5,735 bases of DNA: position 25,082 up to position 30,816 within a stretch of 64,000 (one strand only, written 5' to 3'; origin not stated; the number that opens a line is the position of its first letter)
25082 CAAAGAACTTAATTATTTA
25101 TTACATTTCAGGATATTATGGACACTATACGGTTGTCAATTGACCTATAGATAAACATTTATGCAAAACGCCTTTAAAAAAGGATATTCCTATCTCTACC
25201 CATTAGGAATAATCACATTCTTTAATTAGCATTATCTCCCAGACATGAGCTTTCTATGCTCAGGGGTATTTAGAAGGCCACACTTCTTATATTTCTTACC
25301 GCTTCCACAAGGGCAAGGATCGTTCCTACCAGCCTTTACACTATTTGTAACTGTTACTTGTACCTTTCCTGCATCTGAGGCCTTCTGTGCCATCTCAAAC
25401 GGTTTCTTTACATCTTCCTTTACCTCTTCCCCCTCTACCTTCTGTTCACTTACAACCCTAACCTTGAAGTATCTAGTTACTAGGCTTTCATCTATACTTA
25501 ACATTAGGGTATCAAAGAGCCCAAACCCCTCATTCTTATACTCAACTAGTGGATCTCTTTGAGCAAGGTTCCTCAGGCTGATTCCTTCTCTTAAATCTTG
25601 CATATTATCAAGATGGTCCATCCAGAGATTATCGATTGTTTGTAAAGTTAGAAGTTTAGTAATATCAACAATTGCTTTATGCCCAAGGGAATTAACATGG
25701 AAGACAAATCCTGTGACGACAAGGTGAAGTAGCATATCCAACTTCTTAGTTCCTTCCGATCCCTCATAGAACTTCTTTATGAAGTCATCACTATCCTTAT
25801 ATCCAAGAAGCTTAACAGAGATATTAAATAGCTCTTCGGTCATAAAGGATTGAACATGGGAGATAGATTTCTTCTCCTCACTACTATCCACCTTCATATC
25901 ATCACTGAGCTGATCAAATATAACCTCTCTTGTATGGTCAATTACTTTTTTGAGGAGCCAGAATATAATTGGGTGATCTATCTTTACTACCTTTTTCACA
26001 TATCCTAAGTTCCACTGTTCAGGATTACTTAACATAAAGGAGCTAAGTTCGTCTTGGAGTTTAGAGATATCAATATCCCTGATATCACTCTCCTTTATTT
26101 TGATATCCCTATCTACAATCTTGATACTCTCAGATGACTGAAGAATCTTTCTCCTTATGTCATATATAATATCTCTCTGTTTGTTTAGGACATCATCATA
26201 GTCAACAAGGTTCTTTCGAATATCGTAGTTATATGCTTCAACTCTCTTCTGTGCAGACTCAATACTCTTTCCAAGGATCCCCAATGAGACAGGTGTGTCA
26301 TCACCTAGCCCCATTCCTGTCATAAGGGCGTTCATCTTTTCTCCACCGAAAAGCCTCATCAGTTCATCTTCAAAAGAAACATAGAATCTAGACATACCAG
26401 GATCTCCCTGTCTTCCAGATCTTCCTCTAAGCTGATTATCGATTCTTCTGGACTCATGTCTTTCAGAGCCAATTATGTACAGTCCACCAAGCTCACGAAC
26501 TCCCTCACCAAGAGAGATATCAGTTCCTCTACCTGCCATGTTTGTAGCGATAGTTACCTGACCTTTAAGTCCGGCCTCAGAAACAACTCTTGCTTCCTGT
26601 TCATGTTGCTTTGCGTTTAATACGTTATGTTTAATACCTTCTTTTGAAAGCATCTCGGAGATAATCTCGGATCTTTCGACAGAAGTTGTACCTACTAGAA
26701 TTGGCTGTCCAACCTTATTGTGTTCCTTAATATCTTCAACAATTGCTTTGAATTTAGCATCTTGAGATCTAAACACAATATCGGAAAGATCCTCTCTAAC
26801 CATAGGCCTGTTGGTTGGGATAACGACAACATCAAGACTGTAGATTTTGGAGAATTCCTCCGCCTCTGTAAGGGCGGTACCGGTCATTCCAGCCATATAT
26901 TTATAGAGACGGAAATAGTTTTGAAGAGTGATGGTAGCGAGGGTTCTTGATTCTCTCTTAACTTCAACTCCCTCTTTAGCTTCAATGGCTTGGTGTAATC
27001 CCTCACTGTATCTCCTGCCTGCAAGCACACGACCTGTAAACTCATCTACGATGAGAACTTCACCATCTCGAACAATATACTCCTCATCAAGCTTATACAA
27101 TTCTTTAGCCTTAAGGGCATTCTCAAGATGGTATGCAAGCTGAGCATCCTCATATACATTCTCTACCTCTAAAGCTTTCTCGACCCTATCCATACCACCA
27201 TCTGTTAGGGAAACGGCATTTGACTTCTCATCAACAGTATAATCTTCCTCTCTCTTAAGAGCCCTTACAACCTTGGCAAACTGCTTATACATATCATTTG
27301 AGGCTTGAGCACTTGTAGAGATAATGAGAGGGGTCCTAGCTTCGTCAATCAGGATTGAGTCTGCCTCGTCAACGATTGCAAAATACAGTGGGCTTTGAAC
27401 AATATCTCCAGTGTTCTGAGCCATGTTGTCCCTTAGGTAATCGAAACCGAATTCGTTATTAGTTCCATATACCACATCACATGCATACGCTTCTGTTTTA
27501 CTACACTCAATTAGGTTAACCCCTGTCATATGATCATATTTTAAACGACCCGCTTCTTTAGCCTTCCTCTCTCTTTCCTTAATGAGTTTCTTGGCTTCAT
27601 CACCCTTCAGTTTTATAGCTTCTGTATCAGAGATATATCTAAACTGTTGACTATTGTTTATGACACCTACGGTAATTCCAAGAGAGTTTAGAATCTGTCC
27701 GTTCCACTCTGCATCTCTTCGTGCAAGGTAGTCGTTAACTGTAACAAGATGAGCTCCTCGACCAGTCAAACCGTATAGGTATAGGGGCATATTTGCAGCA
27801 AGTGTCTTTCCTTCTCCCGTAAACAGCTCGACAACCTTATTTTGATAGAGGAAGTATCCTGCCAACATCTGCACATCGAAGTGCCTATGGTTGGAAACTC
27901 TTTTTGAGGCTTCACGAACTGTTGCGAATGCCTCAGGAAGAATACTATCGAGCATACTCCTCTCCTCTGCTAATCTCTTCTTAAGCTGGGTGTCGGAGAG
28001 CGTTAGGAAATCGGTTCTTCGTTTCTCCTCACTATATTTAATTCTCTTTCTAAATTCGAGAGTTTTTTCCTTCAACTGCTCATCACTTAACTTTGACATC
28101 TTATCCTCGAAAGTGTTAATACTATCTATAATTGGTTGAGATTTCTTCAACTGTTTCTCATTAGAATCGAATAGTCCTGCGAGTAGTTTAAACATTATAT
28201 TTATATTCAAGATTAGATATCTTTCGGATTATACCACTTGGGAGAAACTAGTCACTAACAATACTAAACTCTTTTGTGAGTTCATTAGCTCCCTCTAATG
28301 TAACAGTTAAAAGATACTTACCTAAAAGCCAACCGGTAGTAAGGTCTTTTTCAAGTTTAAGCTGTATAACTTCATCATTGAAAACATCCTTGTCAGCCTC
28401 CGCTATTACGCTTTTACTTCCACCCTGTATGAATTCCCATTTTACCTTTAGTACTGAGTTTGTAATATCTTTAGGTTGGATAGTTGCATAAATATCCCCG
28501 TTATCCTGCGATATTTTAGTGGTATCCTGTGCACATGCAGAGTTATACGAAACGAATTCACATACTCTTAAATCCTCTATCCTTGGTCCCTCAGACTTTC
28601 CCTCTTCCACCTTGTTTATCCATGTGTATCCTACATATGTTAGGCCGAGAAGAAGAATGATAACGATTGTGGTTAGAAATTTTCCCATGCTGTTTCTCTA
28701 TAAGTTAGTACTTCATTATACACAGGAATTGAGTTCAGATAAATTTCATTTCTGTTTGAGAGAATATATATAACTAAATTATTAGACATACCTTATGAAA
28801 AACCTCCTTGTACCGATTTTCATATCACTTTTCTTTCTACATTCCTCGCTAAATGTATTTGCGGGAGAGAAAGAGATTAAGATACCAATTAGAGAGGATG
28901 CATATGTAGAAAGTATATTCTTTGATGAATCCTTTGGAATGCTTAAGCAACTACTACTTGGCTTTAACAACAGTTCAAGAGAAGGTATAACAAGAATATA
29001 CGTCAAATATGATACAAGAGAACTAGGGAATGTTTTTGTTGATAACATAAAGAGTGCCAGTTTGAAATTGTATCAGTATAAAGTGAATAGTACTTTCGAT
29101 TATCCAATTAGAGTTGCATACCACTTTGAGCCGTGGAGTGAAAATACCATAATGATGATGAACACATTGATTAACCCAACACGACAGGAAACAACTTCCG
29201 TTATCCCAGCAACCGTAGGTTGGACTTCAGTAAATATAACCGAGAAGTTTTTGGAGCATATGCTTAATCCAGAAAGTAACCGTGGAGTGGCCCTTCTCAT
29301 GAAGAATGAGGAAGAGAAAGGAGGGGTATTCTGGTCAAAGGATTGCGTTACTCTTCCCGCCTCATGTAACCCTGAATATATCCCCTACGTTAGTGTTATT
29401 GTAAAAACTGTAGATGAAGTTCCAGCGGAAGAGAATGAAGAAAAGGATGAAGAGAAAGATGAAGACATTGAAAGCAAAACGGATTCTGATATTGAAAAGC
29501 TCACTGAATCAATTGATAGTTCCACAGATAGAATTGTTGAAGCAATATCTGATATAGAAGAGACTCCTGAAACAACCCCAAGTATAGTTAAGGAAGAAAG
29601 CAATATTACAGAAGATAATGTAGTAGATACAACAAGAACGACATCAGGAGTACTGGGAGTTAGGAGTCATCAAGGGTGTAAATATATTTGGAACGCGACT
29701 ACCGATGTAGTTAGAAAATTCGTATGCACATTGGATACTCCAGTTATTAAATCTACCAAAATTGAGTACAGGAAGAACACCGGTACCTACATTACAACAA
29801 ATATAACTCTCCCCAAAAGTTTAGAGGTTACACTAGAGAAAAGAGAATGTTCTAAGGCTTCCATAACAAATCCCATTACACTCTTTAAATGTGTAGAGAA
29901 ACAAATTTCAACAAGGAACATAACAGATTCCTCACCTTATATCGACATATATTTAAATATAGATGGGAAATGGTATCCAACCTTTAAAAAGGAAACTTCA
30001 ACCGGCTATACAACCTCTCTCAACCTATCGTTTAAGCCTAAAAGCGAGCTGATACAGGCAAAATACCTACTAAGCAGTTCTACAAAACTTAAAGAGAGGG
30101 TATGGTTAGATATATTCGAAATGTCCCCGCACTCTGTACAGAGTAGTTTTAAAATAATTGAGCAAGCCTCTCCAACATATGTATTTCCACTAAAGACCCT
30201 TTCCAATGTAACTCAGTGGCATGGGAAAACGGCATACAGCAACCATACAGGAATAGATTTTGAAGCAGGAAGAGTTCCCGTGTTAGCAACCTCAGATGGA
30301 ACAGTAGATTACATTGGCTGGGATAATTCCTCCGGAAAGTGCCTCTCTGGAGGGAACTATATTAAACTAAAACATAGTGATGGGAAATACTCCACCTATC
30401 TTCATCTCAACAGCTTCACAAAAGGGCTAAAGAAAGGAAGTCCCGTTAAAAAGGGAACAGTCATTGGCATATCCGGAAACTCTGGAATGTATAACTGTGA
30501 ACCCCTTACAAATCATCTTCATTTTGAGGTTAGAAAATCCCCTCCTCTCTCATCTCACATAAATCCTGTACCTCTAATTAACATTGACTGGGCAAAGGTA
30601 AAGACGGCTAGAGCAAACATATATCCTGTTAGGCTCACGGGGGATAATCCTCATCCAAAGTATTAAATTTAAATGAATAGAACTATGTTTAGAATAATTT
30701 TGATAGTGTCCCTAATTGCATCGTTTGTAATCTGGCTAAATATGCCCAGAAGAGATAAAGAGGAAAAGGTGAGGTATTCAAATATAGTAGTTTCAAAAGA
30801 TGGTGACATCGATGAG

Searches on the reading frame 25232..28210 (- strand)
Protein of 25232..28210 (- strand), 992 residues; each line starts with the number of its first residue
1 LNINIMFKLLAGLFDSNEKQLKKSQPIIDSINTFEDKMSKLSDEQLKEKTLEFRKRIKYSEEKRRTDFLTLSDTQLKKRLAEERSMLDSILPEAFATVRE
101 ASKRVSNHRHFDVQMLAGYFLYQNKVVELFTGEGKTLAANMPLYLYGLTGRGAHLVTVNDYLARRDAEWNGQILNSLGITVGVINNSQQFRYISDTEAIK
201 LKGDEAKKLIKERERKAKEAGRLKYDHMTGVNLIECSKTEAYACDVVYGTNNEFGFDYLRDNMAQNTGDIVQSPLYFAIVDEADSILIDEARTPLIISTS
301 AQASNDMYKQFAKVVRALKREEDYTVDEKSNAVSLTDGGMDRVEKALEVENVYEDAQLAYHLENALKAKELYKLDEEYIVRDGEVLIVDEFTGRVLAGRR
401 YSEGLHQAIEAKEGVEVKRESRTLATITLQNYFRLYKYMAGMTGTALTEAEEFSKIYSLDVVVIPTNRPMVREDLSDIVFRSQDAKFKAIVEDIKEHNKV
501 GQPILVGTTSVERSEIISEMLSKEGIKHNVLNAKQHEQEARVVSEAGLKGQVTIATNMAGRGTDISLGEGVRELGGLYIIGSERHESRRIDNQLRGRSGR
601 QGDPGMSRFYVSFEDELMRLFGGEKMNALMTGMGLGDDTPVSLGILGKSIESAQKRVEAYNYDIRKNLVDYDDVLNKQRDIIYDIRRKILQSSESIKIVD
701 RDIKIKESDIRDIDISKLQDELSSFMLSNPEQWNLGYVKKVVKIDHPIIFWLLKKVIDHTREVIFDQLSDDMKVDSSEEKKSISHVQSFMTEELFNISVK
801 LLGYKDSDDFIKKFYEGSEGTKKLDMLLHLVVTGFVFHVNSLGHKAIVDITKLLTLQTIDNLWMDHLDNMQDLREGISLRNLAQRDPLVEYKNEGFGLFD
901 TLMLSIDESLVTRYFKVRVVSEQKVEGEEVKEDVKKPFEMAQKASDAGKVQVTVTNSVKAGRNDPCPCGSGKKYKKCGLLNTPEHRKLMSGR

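Call 53: search_protein_families(library=pfam, proteins=[window:25232-28210:-], max_evalue=0.001)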
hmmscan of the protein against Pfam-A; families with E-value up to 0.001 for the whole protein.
window:25232-28210:- (992 aa): 6 families
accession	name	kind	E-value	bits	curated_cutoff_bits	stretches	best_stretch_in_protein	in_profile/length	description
PF07517.20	SecA_DEAD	-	5.2e-110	367.7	24.6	1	15-454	7-290/290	SecA DEAD-like domain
PF21090.3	P-loop_SecA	-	3.2e-77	259.2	27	2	469-569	1-101/205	SecA P-loop domain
PF07516.18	SecA_SW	-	7.3e-43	147.4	26.7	1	644-917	5-199/200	SecA Wing and Scaffold domain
PF01043.26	SecA_PP_bind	-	1e-39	135.9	23.5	1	304-410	2-110/110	SecA preprotein cross-linking domain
PF02810.21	SEC-C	-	4.4e-08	33.3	20.4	1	962-977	1-16/19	SEC-C motif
PF00271.37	Helicase_C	-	0.00045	20.9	23.5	0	486-601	2-109/110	Helicase conserved C-terminal domain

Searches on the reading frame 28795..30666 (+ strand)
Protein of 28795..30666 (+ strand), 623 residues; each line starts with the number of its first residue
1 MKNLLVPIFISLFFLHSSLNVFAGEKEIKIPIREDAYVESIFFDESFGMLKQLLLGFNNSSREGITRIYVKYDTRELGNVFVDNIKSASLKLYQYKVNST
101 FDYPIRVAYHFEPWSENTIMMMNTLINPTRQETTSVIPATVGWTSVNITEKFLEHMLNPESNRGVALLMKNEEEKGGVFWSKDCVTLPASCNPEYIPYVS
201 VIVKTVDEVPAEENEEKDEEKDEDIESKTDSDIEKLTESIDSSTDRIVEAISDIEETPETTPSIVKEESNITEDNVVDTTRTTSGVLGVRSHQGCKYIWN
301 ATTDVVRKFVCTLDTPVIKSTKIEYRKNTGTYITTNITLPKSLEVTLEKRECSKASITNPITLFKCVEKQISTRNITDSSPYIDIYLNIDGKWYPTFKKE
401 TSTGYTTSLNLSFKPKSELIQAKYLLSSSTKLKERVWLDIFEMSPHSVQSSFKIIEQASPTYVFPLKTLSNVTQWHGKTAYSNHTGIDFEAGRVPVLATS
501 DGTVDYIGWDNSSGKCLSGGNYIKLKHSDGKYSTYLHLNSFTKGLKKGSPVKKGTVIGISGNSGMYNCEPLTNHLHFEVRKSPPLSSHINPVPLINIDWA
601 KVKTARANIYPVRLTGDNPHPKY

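Call 88: search_protein_families(library=pfam, proteins=[window:28795-30666:+], max_evalue=0.0001)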
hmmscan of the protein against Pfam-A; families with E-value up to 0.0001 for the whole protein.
window:28795-30666:+ (623 aa): 1 family
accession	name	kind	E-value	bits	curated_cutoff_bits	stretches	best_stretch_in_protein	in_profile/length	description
PF01551.29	Peptidase_M23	-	2.2e-20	73.1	28.7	1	483-582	2-90/96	Peptidase family M23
